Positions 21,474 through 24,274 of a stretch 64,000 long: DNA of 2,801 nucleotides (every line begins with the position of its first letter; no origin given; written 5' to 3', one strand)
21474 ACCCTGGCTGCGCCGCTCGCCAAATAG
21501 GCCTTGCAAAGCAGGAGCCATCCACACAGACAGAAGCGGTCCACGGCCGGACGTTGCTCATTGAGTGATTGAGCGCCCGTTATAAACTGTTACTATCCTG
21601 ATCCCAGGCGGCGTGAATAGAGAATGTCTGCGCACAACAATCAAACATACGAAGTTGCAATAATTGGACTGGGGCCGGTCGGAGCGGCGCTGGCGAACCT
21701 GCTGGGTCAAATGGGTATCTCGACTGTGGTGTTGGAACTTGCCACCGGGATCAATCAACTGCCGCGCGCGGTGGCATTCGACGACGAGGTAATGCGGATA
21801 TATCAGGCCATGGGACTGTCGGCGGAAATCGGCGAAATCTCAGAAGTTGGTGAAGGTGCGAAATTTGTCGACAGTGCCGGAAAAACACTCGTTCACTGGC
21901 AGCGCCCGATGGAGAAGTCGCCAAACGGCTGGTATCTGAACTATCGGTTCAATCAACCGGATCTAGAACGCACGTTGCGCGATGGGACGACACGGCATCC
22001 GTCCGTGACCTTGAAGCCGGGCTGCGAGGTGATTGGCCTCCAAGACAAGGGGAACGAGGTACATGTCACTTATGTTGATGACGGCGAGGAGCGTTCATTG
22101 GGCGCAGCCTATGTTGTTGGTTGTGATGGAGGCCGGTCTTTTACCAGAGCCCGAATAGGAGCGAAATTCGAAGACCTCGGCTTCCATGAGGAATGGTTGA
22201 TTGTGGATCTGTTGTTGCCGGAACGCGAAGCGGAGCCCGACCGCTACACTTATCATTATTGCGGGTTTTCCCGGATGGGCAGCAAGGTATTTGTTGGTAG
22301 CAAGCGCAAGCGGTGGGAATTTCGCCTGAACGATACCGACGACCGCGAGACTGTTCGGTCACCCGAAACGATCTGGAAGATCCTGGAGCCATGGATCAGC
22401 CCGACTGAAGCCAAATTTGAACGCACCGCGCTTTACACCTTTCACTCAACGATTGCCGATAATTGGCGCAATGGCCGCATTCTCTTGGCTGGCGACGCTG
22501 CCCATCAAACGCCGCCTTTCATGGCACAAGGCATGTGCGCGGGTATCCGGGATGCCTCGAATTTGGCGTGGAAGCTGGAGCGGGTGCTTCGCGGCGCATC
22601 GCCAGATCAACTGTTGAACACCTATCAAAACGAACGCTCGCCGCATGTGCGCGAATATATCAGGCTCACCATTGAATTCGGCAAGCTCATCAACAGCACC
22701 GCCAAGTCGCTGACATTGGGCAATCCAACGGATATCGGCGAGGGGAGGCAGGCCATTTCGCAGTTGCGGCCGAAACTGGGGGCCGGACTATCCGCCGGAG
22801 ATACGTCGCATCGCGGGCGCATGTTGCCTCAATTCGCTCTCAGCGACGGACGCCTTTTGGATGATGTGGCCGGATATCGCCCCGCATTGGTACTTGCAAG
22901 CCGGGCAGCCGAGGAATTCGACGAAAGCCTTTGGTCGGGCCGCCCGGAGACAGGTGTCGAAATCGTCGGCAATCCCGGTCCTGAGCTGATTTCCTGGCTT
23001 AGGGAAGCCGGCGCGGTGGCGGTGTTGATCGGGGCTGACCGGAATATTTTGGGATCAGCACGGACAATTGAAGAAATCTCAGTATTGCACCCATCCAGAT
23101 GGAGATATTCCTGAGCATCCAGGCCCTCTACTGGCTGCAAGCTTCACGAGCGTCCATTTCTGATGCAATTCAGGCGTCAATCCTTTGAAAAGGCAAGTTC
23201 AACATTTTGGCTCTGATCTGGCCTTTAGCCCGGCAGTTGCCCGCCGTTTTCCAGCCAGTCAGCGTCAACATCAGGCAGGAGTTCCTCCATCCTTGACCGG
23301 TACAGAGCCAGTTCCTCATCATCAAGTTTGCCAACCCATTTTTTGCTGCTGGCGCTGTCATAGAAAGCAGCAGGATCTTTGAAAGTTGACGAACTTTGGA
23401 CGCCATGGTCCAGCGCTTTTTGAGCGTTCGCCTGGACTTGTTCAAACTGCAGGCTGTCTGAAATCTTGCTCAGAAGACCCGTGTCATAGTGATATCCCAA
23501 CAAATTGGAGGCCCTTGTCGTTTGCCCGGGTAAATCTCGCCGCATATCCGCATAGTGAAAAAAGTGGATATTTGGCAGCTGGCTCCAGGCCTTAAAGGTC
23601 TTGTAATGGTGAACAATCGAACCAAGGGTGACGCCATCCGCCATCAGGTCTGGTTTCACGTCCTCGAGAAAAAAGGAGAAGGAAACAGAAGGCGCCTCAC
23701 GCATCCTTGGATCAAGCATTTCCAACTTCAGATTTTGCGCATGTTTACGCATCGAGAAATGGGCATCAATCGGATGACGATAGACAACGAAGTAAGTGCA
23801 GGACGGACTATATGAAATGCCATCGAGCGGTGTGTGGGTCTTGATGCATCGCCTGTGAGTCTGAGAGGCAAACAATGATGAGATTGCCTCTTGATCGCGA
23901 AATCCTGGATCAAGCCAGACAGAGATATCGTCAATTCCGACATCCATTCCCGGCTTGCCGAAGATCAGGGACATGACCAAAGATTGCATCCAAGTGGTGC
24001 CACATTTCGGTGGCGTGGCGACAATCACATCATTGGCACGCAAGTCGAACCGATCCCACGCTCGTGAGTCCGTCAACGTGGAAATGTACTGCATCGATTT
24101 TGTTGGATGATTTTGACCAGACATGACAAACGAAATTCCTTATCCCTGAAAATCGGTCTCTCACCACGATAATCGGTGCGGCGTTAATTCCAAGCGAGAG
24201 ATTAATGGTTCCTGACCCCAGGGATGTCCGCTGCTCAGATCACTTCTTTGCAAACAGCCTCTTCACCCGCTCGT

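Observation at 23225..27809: Four-gene operon combining two PAPS-type sulfotransferases, an ASST-like propeller and an unknown membrane protein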

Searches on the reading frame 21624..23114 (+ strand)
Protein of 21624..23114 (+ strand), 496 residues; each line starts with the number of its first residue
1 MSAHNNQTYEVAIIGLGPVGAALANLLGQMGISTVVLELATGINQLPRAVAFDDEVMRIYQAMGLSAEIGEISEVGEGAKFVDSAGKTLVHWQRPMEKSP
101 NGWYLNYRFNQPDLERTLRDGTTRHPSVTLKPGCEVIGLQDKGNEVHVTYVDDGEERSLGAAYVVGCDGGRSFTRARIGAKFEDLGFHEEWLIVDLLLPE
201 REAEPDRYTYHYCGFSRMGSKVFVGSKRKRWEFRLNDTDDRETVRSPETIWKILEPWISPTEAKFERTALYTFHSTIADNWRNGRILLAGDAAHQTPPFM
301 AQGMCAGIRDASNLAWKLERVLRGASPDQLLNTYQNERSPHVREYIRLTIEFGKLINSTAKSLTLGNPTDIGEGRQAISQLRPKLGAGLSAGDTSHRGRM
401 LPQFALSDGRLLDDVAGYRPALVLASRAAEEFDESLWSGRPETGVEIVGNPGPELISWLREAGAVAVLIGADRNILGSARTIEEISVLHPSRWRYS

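Call 3: search_protein_families(library=pfam, proteins=[window:21624-23114:+], max_evalue=0.01)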
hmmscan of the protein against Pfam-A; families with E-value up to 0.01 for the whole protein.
window:21624-23114:+ (496 aa): 1 family
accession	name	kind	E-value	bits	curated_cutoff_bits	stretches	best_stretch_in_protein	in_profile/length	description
PF01494.25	FAD_binding_3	-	2.1e-61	208.5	22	1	9-347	2-347/349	FAD binding domain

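Call 4: search_protein_families(library=ncbifam, proteins=[window:21624-23114:+], max_evalue=0.01)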
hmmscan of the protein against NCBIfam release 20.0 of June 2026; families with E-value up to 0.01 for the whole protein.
window:21624-23114:+ (496 aa): 63 families (the best 25 are shown)
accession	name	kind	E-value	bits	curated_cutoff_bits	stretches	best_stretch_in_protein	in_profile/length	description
NF004829.0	PRK06183.1-3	subfamily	2.1e-155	518.4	390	1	3-488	3-504/520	bifunctional 3-(3-hydroxy-phenyl)propionate/3-hydroxycinnamic acid hydroxylase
NF004831.0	PRK06183.1-5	equivalog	1.2e-99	334.4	546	1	1-362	1-359/568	bifunctional 3-(3-hydroxy-phenyl)propionate/3-hydroxycinnamic acid hydroxylase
NF004828.0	PRK06183.1-2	equivalog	5.2e-70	236.3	853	1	5-363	9-361/568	bifunctional 3-(3-hydroxy-phenyl)propionate/3-hydroxycinnamic acid hydroxylase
NF004827.0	PRK06183.1-1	equivalog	4.8e-57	193.6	966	1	5-357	12-361/554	bifunctional 3-(3-hydroxy-phenyl)propionate/3-hydroxycinnamic acid hydroxylase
NF006002.0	PRK08132.1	subfamily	4.9e-55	187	416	1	3-349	20-366/552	FAD-dependent oxidoreductase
NF004830.0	PRK06183.1-4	equivalog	1.1e-54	185.8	1135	1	8-358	18-365/617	bifunctional 3-(3-hydroxy-phenyl)propionate/3-hydroxycinnamic acid hydroxylase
NF004780.0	PRK06126.1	subfamily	4e-50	170.6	445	1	3-373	3-393/552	hypothetical protein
NF004832.0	PRK06184.1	subfamily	3.3e-42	144.9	476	1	5-352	3-351/506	hypothetical protein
NF033145.1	rif_monoox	equivalog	2.4e-36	125.6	800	2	276-360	261-345/472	rifampin monooxygenase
NF005303.0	PRK06834.1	subfamily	8.2e-34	117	625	1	9-352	4-333/488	hypothetical protein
NF006092.0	PRK08244.1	equivalog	3.3e-33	115.1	644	2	276-365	264-353/494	monooxygenase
NF046068.1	AkvoneHdxseDnrF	equivalog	7.1e-31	107.6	650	1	11-347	1-351/439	aklavinone 12-hydroxylase DnrF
NF046069.1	AkvoneHdxseRdmE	equivalog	8.9e-30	103.9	700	1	11-344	1-349/521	aklavinone 12-hydroxylase RdmE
NF006091.0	PRK08243.1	subfamily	3.3e-29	101.9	351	1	10-359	4-353/393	4-hydroxybenzoate 3-monooxygenase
NF006144.0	PRK08294.1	subfamily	9.2e-26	90.3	560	2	281-362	337-418/637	phenol 2-monooxygenase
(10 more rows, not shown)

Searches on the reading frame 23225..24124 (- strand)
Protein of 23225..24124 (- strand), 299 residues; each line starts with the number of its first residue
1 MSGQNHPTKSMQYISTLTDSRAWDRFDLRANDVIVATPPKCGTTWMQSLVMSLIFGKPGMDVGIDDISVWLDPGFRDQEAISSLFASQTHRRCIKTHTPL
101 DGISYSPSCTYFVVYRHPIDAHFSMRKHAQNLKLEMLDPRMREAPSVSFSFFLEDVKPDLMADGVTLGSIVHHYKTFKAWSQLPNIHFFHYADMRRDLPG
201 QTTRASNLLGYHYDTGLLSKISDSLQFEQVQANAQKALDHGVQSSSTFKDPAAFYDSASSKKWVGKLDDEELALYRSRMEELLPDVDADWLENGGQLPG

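Call 3: search_protein_families(library=pfam, proteins=[window:23225-24124:-], max_evalue=0.01)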
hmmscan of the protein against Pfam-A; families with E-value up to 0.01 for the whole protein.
window:23225-24124:- (299 aa): 1 family
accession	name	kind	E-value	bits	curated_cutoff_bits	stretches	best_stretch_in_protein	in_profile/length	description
PF00685.33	Sulfotransfer_1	-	1.7e-25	90.4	22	1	31-283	2-251/255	Sulfotransferase domain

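Call 4: search_protein_families(library=ncbifam, proteins=[window:23225-24124:-], max_evalue=0.01)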
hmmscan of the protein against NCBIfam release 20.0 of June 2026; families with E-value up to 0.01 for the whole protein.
window:23225-24124:- (299 aa): 0 families

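Call 49: search_solved_structures(query=window:23225-24124:-, max_evalue=0.001)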
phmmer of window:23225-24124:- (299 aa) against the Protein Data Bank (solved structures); distinct sequences matched with E-value up to 0.001: 28.
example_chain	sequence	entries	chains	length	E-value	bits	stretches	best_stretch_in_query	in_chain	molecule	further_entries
1x8j_A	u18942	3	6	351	1.7e-08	37.3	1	87-270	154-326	retinol dehydratase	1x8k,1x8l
8xgz_A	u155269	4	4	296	2.2e-08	36.9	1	23-234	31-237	S4 | Sulfotransferase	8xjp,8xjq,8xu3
1q1z_A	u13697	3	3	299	1.8e-07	33.9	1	20-234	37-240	sulfotransferase family, cytosolic, 2B, member 1 isoform b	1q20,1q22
1fmj_A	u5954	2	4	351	1.8e-07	33.9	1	87-270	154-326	RETINOL DEHYDRATASE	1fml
1q1q_A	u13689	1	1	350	2.8e-07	33.3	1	20-234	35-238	sulfotransferase family, cytosolic, 2B, member 1 isoform a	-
3bfx_A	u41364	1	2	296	1.8e-06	30.6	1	24-235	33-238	Sulfotransferase 1C2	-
5x2b_D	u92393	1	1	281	1.8e-06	30.6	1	22-236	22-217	Sulfotransferase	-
5x2b_F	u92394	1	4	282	1.8e-06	30.6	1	22-236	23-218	Sulfotransferase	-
5x2b_C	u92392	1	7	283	1.8e-06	30.6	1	22-236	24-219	Sulfotransferase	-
1zd1_A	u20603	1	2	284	3.9e-06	29.5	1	25-225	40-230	Sulfotransferase 4A1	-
1aqu_A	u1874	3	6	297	5.9e-06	28.9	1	25-233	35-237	ESTROGEN SULFOTRANSFERASE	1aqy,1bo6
2reo_A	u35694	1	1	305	7.4e-06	28.6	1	24-233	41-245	Putative sulfotransferase 1C3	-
2h8k_A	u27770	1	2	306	7.7e-06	28.6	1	25-233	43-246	SULT1C3 splice variant d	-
1g3m_A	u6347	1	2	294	8e-06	28.5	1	24-233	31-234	ESTROGEN SULFOTRANSFERASE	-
1hy3_A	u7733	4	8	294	8e-06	28.5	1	24-233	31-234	ESTROGEN SULFOTRANSFERASE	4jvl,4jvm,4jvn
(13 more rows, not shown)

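Call 50: find_homologous_proteins(query=window:23225-24124:-)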
Query window:23225-24124:- (299 aa): 529 proteins with E <= 0.001 among 878 candidates; the best 120 are listed.
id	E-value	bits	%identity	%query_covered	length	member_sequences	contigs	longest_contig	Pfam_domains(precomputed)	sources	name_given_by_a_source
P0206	1.4e-196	670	100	97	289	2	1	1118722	PF00685.34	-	-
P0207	1.2e-153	529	75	100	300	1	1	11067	PF00685.34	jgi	jgi:hypothetical protein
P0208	2.1e-146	505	74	95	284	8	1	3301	PF00685.34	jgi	jgi:hypothetical protein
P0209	3.4e-136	471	68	94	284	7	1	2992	PF00685.34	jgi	jgi:hypothetical protein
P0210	1.8e-130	453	63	100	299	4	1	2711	PF00685.34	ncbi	-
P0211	8.1e-130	450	63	98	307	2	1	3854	PF00685.34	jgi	jgi:hypothetical protein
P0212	2.8e-128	445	63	100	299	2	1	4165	PF00685.34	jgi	jgi:hypothetical protein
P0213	2.8e-122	426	62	98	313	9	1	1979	PF00685.34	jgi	jgi:aryl sulfotransferase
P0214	7.1e-122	424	62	96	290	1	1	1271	PF00685.34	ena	-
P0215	1.2e-120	420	60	98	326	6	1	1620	PF00685.34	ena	-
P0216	4.6e-119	415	59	100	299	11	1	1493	PF00685.34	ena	-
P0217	1.8e-116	407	58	100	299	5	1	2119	PF00685.34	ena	-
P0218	1.9e-115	403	59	97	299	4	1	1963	PF00685.34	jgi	jgi:aryl sulfotransferase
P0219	4.5e-115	402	59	100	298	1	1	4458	PF00685.34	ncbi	-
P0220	1.2e-114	401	59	94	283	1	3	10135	PF00685.34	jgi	jgi:hypothetical protein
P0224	1.8e-112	394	56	100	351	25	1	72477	PF00685.34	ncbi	-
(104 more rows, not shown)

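Call 51: find_encoding_contigs(protein=P0207, flank=5000, max_places=2)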
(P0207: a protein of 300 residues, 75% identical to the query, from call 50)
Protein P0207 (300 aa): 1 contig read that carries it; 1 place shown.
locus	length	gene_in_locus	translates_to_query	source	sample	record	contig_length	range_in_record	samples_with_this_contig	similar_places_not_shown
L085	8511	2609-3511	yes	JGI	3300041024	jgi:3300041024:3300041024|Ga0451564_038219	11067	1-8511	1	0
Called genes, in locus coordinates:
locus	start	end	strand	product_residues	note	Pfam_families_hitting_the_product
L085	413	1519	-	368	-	PF01047:MarR (faint), PF01978:TrmB (faint), PF13545:HTH_Crp_2 (faint), PF25213:HVO_A0261_N (faint), PF14947:HTH_45 (faint), PF24409:wHTH-PRTase_assc (faint), PF08100:Dimerisation (faint), PF12802:MarR_2 (weak), +2 more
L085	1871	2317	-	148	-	-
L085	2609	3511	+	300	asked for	PF00685:Sulfotransfer_1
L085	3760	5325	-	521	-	PF00884:Sulfatase, PF01663:Phosphodiest (weak), PF16347:SGSH_C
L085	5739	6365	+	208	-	-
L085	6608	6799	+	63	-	-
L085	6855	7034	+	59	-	-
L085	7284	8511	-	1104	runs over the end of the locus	PF00536:SAM_1 (weak), PF07647:SAM_2, PF00211:Guanylate_cyc, PF13191:AAA_16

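Call 52: find_encoding_contigs(protein=P0224, flank=5000, max_places=2)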
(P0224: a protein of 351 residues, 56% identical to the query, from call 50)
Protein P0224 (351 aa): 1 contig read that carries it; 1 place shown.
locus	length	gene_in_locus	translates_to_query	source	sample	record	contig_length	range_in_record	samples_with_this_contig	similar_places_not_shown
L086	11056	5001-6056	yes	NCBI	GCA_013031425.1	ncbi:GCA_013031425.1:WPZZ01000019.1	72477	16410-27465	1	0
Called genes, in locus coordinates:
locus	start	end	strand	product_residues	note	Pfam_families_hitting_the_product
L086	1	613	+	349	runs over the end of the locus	PF00211:Guanylate_cyc, PF04828:GFA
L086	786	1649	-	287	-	PF00561:Abhydrolase_1 (weak), PF12697:Abhydrolase_6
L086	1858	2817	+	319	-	PF12697:Abhydrolase_6, PF00561:Abhydrolase_1, PF06821:Ser_hydrolase (faint), PF12146:Hydrolase_4, PF00196:GerE, PF08281:Sigma70_r4_2 (weak)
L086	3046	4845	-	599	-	PF00211:Guanylate_cyc (weak)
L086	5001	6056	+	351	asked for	PF00685:Sulfotransfer_1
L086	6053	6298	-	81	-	-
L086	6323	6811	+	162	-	PF14588:YjgF_endoribonc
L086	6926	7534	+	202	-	-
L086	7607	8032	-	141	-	PF04214:DUF411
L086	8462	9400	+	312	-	-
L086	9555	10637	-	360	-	PF13409:GST_N_2, PF00043:GST_C (faint), PF13410:GST_C_2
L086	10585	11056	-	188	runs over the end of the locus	PF01814:Hemerythrin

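Call 95: search_protein_families(library=padloc, proteins=[window:23225-24124:-], max_evalue=0.01)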
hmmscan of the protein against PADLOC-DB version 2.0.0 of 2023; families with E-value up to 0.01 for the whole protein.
window:23225-24124:- (299 aa): 0 families
